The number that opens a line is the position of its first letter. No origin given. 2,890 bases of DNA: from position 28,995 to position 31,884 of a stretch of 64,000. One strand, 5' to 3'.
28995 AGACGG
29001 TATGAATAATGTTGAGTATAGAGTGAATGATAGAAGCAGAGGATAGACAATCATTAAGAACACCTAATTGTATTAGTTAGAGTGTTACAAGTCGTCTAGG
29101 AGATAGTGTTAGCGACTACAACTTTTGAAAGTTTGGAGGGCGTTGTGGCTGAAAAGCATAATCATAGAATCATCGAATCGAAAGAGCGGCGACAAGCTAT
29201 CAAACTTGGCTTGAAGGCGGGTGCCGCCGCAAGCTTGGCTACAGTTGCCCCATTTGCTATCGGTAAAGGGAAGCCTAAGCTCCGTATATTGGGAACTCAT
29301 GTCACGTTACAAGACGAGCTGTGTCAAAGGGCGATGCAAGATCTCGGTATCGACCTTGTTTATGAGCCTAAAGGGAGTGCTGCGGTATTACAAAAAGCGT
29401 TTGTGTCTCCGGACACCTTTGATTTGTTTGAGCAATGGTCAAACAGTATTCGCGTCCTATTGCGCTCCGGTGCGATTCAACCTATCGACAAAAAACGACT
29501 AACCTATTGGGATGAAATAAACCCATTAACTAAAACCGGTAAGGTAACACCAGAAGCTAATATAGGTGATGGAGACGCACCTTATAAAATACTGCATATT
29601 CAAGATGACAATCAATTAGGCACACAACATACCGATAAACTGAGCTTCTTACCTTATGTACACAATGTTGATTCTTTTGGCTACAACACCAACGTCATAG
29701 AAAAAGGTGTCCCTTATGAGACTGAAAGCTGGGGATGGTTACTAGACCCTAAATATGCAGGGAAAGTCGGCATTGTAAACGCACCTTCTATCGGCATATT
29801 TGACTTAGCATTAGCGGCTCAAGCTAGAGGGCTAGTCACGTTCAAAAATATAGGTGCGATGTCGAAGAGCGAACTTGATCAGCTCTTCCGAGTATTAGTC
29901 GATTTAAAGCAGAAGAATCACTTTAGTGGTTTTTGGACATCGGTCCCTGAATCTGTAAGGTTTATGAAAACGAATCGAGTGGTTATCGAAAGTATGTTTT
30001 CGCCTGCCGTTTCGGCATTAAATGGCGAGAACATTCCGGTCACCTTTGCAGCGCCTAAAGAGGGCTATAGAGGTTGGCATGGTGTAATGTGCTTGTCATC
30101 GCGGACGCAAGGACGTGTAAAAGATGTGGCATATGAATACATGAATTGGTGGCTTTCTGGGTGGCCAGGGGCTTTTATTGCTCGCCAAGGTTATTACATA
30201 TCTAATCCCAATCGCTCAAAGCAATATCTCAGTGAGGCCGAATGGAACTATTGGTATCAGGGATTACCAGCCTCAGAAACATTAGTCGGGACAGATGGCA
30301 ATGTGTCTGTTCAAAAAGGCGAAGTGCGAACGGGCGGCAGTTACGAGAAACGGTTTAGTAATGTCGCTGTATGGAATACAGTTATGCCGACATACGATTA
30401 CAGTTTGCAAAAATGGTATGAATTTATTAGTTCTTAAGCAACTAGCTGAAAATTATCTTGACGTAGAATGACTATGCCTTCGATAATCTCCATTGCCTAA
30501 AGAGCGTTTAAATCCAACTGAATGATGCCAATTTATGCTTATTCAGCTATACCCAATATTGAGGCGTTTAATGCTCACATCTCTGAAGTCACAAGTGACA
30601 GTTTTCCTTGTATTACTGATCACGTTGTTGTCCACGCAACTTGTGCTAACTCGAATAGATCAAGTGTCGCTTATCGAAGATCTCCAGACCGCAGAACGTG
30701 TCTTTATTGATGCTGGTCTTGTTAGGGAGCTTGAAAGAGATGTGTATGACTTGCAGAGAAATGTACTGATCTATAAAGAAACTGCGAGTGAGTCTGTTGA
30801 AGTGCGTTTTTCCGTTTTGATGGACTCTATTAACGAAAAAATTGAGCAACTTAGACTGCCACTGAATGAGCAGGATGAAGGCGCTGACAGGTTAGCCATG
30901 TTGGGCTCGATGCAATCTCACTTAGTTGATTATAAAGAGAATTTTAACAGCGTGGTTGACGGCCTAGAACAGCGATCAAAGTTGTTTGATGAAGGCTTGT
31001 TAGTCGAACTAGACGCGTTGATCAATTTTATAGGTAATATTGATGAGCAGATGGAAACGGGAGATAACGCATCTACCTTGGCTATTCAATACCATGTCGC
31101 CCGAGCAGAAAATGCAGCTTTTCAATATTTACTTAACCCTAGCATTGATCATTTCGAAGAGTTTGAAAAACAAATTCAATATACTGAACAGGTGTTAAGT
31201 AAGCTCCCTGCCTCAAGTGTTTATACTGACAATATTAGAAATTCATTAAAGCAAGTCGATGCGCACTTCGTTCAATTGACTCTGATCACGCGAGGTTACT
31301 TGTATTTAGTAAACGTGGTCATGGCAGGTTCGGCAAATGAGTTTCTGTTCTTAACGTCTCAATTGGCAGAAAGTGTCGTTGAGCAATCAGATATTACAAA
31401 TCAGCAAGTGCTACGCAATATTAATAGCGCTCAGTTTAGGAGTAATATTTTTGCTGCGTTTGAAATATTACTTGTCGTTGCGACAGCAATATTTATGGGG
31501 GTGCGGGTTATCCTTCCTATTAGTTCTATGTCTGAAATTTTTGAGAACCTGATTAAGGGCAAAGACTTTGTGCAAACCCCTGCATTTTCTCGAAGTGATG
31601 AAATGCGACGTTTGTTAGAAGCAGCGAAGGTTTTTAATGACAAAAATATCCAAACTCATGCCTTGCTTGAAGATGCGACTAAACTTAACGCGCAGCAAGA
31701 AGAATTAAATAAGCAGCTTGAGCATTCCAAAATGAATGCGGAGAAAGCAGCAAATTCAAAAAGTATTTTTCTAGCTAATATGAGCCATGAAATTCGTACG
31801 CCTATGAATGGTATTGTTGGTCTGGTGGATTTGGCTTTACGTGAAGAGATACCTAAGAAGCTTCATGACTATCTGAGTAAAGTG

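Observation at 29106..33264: Tat-exported PotD-like binding protein paired with a hybrid histidine kinase and no ABC transporter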

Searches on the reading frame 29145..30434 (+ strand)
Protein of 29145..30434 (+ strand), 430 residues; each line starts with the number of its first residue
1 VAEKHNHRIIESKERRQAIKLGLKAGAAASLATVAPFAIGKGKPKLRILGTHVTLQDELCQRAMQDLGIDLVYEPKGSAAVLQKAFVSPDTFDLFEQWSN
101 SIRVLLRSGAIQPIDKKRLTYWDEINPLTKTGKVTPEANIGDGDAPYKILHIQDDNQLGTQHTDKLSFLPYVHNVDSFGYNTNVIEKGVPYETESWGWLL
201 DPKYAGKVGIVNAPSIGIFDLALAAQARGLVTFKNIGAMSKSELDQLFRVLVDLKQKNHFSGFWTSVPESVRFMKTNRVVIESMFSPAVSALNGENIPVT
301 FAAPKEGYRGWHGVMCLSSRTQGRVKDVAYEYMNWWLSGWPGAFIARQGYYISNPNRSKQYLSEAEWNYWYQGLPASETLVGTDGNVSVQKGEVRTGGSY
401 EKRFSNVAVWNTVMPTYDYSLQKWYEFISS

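Call 33: predict_structure(alignment_id=A2)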
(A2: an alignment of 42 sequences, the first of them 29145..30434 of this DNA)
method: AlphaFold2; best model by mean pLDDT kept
length: 430 residues; sequences in the alignment: 42
mean_pLDDT: 72.6   pTM: 0.75
mean pLDDT of the five models: 72.6, 71.5, 69.6, 68.8, 62.3
residues with pLDDT >= 90: 100; 70-90: 161; 50-70: 97; < 50: 72
segments of 3 or more residues with pLDDT < 50: 1-39, 141-146, 175-181, 284-287, 305-310, 408-412
pLDDT, mean of each block of 10 residues (from residue 1): 31 46 41 43 87 74 94 81 82 83 82 94 80 59 51 84 88 52 60 64 77 57 84 81 93 90 63 64 51 60 49 83 95 93 83 86 91 89 81 78 55 65 81
secondary structure, 60 per line:
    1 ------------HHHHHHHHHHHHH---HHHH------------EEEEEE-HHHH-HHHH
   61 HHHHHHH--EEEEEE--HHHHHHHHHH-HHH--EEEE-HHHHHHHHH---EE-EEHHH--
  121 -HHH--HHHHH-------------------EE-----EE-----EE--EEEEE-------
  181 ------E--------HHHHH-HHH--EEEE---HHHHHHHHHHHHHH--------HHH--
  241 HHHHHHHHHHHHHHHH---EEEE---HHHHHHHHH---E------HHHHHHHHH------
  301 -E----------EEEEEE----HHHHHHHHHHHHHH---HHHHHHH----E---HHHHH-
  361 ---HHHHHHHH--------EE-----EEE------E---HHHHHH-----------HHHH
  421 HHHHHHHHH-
elements in order: H13-25 H29-32 E45-50 H52-55 H57-67 E70-75 H78-87 E94-97 H99-107 H127-131 E169-173 H196-200 E207-210 H214-227 H241-256 E260-263 H267-275 H286-294 E313-318 H323-336 H340-346 H355-359 H364-371 E387-389 H400-405 H417-429

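Call 37: fold_search(model_id=the predicted structure, library=pdb)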
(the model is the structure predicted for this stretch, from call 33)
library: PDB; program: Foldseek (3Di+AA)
matches with E <= 10: 1135; with E <= 0.001: 625
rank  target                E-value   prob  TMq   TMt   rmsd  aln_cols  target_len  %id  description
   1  7xjn_C                1.6e-12  1.00  0.54  0.69   5.8       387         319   14  Structure of VcPotD1 in complex with norspermidine (released 2023-04-26)
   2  7xjm_A                4.5e-12  1.00  0.54  0.69   6.1       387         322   15  Structure of VcPotD1 in complex with spermidine (released 2023-04-26)
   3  7xjn_B                6.4e-12  1.00  0.53  0.68   6.3       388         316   15  Structure of VcPotD1 in complex with norspermidine (released 2023-04-26)
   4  7xjm_B                6.8e-12  1.00  0.53  0.69   6.2       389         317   15  Structure of VcPotD1 in complex with spermidine (released 2023-04-26)
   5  7xjm_D                1.6e-11  1.00  0.54  0.69   7.2       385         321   15  Structure of VcPotD1 in complex with spermidine (released 2023-04-26)
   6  7oys                  2.0e-11  1.00  0.56  0.68   6.4       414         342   17  E.coli's putrescine receptor variant PotF/D (4JDF) with mutations E39D Y87S in complex with spermidine (released 2021-12-01)
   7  7xjm_C                2.4e-11  1.00  0.54  0.69   6.0       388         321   15  Structure of VcPotD1 in complex with spermidine (released 2023-04-26)
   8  8asz                  9.5e-11  1.00  0.55  0.67   8.4       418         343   16  PotF with mutations S87Y and A182D in complex with Agmatine (released 2024-03-06)
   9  7oyu                  1.3e-10  1.00  0.56  0.69   6.1       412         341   17  E.coli's putrescine receptor variant PotF/D (4JDF) with mutations E39D Y87S F88Y in complex with spermidine (released 2021-12-01)
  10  7oyw_A                3.0e-10  1.00  0.51  0.61   8.9       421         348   17  E.coli's putrescine receptor variant PotF/D (4JDF) with mutations E39D F88L S247D in complex with spermidine (released 2021-12-01)
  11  7oyy                  4.0e-10  1.00  0.56  0.68   6.2       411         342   17  E.coli's putrescine receptor variant PotF/D (4JDF) with mutation S247D in complex with spermidine (released 2021-12-01)
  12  7oyv_A                4.2e-10  1.00  0.52  0.63   8.7       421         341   17  E.coli's putrescine receptor variant PotF/D (4JDF) with mutations E39D F88A S247D in complex with spermidine (released 2021-12-01)
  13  8y5i_E                4.5e-10  1.00  0.56  0.72   5.8       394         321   15  Cryo-EM structure of E.coli spermidine transporter PotD-PotABC in translocation intermidiate state (released 2024-10-09)
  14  7oyz                  4.5e-10  1.00  0.56  0.68   6.4       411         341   16  E.coli's putrescine receptor variant PotF/D in complex with spermidine (released 2021-12-01)
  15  7oyt                  4.7e-10  1.00  0.55  0.67   6.4       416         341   17  E.coli's putrescine receptor variant PotF/D (4JDF) with mutations E39D F88L in complex with spermidine (released 2021-12-01)
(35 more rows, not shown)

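Call 38: search_solved_structures(query=A2, max_evalue=0.01, show_alignments=3)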
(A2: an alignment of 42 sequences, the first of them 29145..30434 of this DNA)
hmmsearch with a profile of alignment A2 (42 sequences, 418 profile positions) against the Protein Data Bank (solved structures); distinct sequences matched with E-value up to 0.01: 14.
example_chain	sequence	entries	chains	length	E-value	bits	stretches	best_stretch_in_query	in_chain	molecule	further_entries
7oyv_A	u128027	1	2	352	1.7e-08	37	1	283-354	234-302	Putrescine-binding periplasmic protein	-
7oyu_A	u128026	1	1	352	2.1e-08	36.6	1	283-354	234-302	Putrescine-binding periplasmic protein PotF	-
7oyx_A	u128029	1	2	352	2.2e-08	36.5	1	283-354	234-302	Putrescine-binding periplasmic protein PotF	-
7oys_A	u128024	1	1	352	2.4e-08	36.4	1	283-354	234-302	Putrescine-binding periplasmic protein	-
7oyz_A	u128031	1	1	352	4.4e-08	35.6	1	283-354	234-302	Putrescine-binding periplasmic protein PotF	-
7oyy_A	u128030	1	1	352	4.8e-08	35.4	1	283-354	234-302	Putrescine-binding periplasmic protein PotF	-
7oyt_A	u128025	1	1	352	5.1e-08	35.4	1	283-354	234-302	Putrescine-binding periplasmic protein PotF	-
7oyw_A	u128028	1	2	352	5.5e-08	35.2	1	283-354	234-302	Putrescine-binding periplasmic protein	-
1a99_A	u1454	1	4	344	5.1e-07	32.1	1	283-354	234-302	PUTRESCINE-BINDING PROTEIN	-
8at0_A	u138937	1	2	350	5.5e-07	31.9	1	283-354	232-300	Putrescine-binding periplasmic protein PotF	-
6ye0_B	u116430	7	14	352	5.6e-07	31.9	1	283-354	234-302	Putrescine-binding periplasmic protein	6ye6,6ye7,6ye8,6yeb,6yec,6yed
8asz_A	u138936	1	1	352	1.1e-06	31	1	283-354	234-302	Putrescine-binding periplasmic protein PotF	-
6nlp_A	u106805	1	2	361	2.4e-06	29.9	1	191-326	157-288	Bacterial extracellular solute-binding family protein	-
3ttl_A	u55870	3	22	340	0.00017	23.7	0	278-326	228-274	Polyamine transport protein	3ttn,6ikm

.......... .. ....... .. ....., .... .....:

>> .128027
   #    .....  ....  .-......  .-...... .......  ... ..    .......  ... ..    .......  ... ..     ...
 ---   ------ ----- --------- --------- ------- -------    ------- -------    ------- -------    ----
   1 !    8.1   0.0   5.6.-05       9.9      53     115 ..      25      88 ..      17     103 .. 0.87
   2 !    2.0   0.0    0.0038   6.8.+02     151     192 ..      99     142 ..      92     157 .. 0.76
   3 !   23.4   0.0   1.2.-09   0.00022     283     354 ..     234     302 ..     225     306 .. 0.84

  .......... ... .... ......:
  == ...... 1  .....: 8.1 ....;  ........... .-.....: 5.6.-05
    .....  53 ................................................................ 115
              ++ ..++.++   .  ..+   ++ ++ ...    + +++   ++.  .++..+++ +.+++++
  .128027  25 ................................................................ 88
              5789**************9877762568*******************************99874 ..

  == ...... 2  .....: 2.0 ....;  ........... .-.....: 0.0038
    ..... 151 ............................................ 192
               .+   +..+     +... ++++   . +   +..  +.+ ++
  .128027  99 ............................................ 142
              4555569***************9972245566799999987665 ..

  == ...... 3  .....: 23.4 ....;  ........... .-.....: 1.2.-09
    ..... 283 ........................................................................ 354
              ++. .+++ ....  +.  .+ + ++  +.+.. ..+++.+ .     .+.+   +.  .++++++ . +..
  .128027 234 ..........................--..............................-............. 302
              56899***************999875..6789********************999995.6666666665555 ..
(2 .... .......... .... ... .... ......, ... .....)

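Call 43: search_protein_representatives(protein=window:29145-30434:+)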
Query: 430 residues. Proteins with E-value up to 0.001 (for the whole library): 1000; up to 1e-10: 466; up to 1e-30: 117. The best 150 are listed.
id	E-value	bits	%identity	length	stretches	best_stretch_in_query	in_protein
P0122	2.1e-168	576.9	58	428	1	10-429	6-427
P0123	2.9e-142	490.8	52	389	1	41-429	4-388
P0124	5.6e-122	423.9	69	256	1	175-429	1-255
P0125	1.6e-113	396.1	59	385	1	153-427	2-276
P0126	1.1e-108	380.1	43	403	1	39-427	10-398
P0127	2.8e-103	362.3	58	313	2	64-233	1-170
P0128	6.1e-99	348.0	42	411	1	44-430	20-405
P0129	3.6e-93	329.0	40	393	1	39-428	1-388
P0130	3.0e-92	325.9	60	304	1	14-257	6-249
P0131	2.9e-91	322.7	38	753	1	41-429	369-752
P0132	3.6e-90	319.1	55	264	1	19-277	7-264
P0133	1.2e-86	307.5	38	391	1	44-428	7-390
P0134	8.2e-84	298.2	38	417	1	15-427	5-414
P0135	6.7e-82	291.9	41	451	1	19-429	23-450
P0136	6.4e-79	282.0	38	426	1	15-429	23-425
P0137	9.7e-78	278.2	35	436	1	20-429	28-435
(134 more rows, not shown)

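Call 44: find_encoding_contigs(protein=P0126, flank=6000, max_places=3)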
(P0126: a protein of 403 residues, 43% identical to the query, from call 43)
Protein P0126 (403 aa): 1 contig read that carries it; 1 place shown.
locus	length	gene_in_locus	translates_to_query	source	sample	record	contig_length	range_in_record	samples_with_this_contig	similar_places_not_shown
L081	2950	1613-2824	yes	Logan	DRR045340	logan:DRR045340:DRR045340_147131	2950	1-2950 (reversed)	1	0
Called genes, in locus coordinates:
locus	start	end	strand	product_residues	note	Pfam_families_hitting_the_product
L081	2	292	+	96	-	?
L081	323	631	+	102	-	-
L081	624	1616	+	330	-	PF02492:cobW, PF07683:CobW_C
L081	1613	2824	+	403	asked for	PF13416:SBP_bac_8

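Call 45: find_encoding_contigs(protein=P0131, flank=6000, max_places=3)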
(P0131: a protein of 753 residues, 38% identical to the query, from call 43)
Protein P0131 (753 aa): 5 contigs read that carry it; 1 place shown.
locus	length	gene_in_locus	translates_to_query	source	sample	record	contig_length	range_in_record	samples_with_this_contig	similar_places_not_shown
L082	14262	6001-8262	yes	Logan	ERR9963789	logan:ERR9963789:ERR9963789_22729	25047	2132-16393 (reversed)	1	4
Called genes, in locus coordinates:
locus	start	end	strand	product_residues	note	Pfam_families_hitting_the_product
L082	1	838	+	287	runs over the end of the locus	PF02653:BPD_transp_2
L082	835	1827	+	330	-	PF02653:BPD_transp_2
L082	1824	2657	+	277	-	PF01522:Polysacc_deac_1, PF10096:DUF2334 (weak)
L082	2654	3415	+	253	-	PF00106:adh_short, PF23441:SDR, PF01370:Epimerase (faint), PF13460:NAD_binding_10, PF13561:adh_short_C2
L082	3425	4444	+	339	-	PF00561:Abhydrolase_1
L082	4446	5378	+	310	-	PF13354:Beta-lactamase2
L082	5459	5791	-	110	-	-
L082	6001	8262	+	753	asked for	PF00392:GntR, PF13545:HTH_Crp_2 (faint), PF07729:FCD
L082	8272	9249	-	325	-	PF08240:ADH_N, PF00107:ADH_zinc_N, PF13602:ADH_zinc_N_2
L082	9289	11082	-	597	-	PF02538:Hydantoinase_B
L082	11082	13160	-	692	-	PF05378:Hydant_A_N, PF01968:Hydantoinase_A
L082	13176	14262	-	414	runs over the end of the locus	PF04389:Peptidase_M28 (weak), PF01546:Peptidase_M20, PF07687:M20_dimer (faint)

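Call 47: find_encoding_contigs(protein=P0137, flank=7000, max_places=3)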
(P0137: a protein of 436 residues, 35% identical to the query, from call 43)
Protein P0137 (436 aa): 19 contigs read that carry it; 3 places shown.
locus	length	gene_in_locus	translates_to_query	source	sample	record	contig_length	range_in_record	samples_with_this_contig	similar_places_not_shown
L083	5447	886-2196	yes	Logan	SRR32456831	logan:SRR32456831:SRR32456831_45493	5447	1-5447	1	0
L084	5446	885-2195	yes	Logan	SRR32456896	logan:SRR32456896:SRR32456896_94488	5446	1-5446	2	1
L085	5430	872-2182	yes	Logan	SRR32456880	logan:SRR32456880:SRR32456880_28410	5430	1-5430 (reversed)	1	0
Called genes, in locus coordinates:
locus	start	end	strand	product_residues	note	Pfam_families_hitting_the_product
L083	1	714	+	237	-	?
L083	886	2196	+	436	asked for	PF13416:SBP_bac_8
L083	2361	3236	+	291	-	PF00528:BPD_transp_1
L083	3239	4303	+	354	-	PF00528:BPD_transp_1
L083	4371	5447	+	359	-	?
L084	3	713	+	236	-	?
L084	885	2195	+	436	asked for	PF13416:SBP_bac_8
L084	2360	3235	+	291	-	PF00528:BPD_transp_1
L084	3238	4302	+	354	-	PF00528:BPD_transp_1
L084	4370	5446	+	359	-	?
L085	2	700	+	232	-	?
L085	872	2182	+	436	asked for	PF13416:SBP_bac_8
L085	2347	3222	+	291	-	PF00528:BPD_transp_1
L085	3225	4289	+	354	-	PF00528:BPD_transp_1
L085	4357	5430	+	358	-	?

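Call 48: find_encoding_contigs(protein=P0134, flank=7000, max_places=3)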
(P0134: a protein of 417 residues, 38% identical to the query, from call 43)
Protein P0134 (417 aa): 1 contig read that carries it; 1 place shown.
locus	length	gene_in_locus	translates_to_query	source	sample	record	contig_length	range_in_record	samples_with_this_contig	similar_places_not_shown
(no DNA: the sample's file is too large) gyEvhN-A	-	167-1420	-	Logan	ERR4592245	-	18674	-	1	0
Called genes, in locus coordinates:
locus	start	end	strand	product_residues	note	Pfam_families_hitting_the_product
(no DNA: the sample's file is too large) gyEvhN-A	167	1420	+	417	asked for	-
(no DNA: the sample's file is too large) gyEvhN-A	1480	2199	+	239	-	-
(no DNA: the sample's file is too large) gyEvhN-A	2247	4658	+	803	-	PF00672:HAMP, PF12860:PAS_7, PF07228:SpoIIE (weak)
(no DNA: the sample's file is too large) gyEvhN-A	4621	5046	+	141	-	PF07228:SpoIIE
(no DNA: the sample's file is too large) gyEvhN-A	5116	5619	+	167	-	PF00497:SBP_bac_3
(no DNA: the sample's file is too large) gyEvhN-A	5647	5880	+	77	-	-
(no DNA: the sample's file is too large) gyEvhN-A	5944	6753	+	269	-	-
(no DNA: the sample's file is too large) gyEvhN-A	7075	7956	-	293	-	PF00126:HTH_1, PF03466:LysR_substrate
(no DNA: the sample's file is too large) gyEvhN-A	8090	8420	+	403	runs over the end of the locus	PF01571:GCV_T, PF08669:GCV_T_C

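Call 49: find_encoding_contigs(protein=P0128, flank=7000, max_places=3)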
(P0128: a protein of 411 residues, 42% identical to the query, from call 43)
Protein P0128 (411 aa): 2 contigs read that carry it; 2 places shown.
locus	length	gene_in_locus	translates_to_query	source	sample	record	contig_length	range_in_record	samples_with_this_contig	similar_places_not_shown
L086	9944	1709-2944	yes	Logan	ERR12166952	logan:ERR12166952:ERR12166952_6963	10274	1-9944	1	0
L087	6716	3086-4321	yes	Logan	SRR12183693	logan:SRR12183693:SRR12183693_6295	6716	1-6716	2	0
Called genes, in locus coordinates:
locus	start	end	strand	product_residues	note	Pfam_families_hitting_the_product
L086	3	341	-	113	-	?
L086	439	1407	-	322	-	PF14525:AraC_binding_2, PF12833:HTH_18, PF00165:HTH_AraC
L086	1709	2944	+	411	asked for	-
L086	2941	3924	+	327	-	PF00392:GntR, PF13545:HTH_Crp_2 (faint), PF01978:TrmB (faint), PF00392:GntR (weak)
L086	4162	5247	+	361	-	PF00005:ABC_tran, PF08402:TOBE_2 (weak)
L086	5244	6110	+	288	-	PF00528:BPD_transp_1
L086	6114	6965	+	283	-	PF00528:BPD_transp_1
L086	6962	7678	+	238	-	PF00106:adh_short, PF08659:KR, PF13561:adh_short_C2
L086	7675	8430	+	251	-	PF00106:adh_short, PF08659:KR, PF13561:adh_short_C2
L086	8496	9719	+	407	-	-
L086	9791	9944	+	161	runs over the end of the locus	?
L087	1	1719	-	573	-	?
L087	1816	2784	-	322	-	PF14525:AraC_binding_2, PF12833:HTH_18, PF00165:HTH_AraC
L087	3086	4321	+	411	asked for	-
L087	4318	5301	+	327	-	PF00392:GntR, PF13545:HTH_Crp_2 (faint), PF01978:TrmB (faint), PF00392:GntR (weak)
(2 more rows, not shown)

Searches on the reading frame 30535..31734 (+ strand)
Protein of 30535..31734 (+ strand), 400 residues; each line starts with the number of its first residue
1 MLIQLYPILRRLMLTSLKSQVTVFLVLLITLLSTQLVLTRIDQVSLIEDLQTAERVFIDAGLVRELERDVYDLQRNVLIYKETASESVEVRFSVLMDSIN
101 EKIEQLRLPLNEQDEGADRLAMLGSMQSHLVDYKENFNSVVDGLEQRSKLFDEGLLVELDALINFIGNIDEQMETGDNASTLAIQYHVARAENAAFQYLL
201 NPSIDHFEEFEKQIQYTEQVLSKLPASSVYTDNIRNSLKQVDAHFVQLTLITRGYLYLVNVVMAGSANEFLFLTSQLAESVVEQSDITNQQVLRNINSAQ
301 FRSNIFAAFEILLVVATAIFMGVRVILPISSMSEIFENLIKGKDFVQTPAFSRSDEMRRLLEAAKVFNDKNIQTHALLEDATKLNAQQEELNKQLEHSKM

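Call 28: predict_structure(alignment_id=A1)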
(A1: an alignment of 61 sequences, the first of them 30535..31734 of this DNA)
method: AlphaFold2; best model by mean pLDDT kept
length: 400 residues; sequences in the alignment: 61
mean_pLDDT: 90.4   pTM: 0.72
mean pLDDT of the five models: 90.4, 89.9, 89.3, 88.8, 87.8
residues with pLDDT >= 90: 263; 70-90: 113; 50-70: 24; < 50: 0
segments of 3 or more residues with pLDDT < 50: none
pLDDT, mean of each block of 10 residues (from residue 1): 64 73 89 93 95 95 97 97 97 98 95 85 96 97 97 97 93 78 96 98 97 97 82 95 98 97 95 96 95 96 93 91 86 84 72 78 85 85 85 80
secondary structure, 60 per line:
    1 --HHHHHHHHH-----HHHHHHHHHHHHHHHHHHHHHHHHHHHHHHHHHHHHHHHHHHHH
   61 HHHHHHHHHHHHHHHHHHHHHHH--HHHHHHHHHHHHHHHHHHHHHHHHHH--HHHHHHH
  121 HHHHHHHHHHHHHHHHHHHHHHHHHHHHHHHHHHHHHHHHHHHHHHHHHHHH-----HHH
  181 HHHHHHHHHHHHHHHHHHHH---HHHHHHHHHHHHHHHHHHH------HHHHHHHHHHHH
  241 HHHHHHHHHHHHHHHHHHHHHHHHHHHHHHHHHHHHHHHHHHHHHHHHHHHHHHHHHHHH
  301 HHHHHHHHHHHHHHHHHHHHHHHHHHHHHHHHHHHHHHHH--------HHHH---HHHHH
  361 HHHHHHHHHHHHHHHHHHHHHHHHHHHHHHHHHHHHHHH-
elements in order: H3-11 H17-83 H86-111 H114-172 H178-200 H204-222 H229-340 H349-352 H356-399

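Call 32: fold_search(model_id=the predicted structure, library=pdb)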
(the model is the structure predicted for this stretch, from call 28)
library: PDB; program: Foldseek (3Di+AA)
matches with E <= 10: 802; with E <= 0.001: 5
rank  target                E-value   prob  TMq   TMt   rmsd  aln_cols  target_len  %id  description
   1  2yfa_B                1.3e-04  1.00  0.31  0.48   8.6       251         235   15  X-ray structure of McpS ligand binding domain in complex with malate (released 2012-04-18)
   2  2yfb_B                1.8e-04  1.00  0.32  0.50   8.2       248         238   15  X-ray structure of McpS ligand binding domain in complex with succinate (released 2012-04-18)
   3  2yfa_A                2.3e-04  1.00  0.31  0.48   8.6       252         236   15  X-ray structure of McpS ligand binding domain in complex with malate (released 2012-04-18)
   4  2yfb_A                4.0e-04  1.00  0.41  0.65   5.5       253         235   12  X-ray structure of McpS ligand binding domain in complex with succinate (released 2012-04-18)
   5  3i9y                  4.4e-04  1.00  0.39  0.61   5.8       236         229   14  Crystal structure of the V. parahaemolyticus histidine kinase sensor TorS sensor domain (released 2009-10-06)
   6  7n6g_3R               5.6e-03  0.92  0.20  0.22  38.0       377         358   13  C1 of central pair (released 2022-05-18)
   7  7sqc_1K               7.7e-03  0.96  0.21  0.24  41.0       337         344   12  Ciliary C1 central pair apparatus isolated from Chlamydomonas reinhardtii (released 2022-04-13)
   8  7sqc_1J               8.9e-03  0.94  0.21  0.24  40.0       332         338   16  Ciliary C1 central pair apparatus isolated from Chlamydomonas reinhardtii (released 2022-04-13)
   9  3o1h_A                9.7e-03  1.00  0.34  0.46   7.4       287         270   14  Crystal Structure of the TorS sensor domain - TorT complex in the presence of TMAO (released 2011-12-21)
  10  3o1i_A                1.1e-02  1.00  0.33  0.44   8.9       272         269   13  Crystal Structure of the TorS sensor domain - TorT complex in the absence of ligand (released 2011-12-21)
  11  8wdf                  1.2e-02  1.00  0.35  0.48   7.0       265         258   12  Chemoreceptor PilJ from Pseudomonas aeruginosa PA14 (released 2024-07-24)
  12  3o1i_B                1.4e-02  1.00  0.40  0.54   6.5       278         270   13  Crystal Structure of the TorS sensor domain - TorT complex in the absence of ligand (released 2011-12-21)
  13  6z0c_A                1.9e-02  0.54  0.12  0.20  31.1       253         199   15  Structure of in silico modelled artificial Maquette-3 protein (released 2021-03-17)
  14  3o1j_A                2.0e-02  1.00  0.38  0.50   7.0       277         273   14  Crystal Structure of the TorS sensor domain - TorT complex in the absence of isopropanol (released 2011-12-21)
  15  8f7n                  2.2e-02  0.99  0.25  0.27  40.5       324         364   11  Crystal structure of chemoreceptor McpZ ligand sensing domain (released 2023-07-05)
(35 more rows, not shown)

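Call 84: search_solved_structures(query=A1, max_evalue=1)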
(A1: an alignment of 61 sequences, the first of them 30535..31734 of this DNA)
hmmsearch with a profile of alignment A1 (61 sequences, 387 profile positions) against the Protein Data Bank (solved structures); distinct sequences matched with E-value up to 1: 21.
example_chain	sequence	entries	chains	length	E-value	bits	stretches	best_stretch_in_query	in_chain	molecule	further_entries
2l7i_A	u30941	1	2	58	1.3e-05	27.3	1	311-350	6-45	Uncharacterized protein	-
2y0t_A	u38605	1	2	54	1.8e-05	26.8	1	312-350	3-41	AF1503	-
2lfs_A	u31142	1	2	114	2.3e-05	26.5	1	310-350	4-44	HAMP domain-containing protein, Osmolarity sensor protein EnzV chimera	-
3zrx_A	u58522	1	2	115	2.9e-05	26.2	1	311-350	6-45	AF1503 PROTEIN, OSMOLARITY SENSOR PROTEIN ENVZ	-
3zrv_A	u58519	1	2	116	2.9e-05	26.2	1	311-350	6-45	HAMP, OSMOLARITY SENSOR PROTEIN ENVZ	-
4cq4_A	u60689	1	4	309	5.5e-05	25.3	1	257-350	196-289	ENGINEERED VERSION OF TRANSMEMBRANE RECEPTOR AF1503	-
2y20_A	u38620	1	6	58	0.00018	23.5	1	311-350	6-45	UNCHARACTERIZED PROTEIN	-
4cti_A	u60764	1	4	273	0.00022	23.3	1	311-350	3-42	OSMOLARITY SENSOR PROTEIN ENVZ, AF1503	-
2y21_A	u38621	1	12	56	0.00029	22.9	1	311-350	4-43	HAMP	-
4gn0_A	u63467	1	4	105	0.00031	22.8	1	274-350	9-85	Hamp domain of AF1503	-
3zrw_B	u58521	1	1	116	0.00055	22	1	311-350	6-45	AF1503 PROTEIN, OSMOLARITY SENSOR PROTEIN ENVZ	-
3zrw_A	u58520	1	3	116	0.00067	21.7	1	311-350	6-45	AF1503 PROTEIN, OSMOLARITY SENSOR PROTEIN ENVZ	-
2y0q_A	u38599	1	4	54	0.00071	21.6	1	312-350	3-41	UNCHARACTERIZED PROTEIN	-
2l7h_A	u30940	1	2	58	0.00079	21.4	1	311-350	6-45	Uncharacterized protein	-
2lfr_A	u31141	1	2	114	0.0014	20.6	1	310-350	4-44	HAMP domain-containing protein, Osmolarity sensor protein EnzV chimera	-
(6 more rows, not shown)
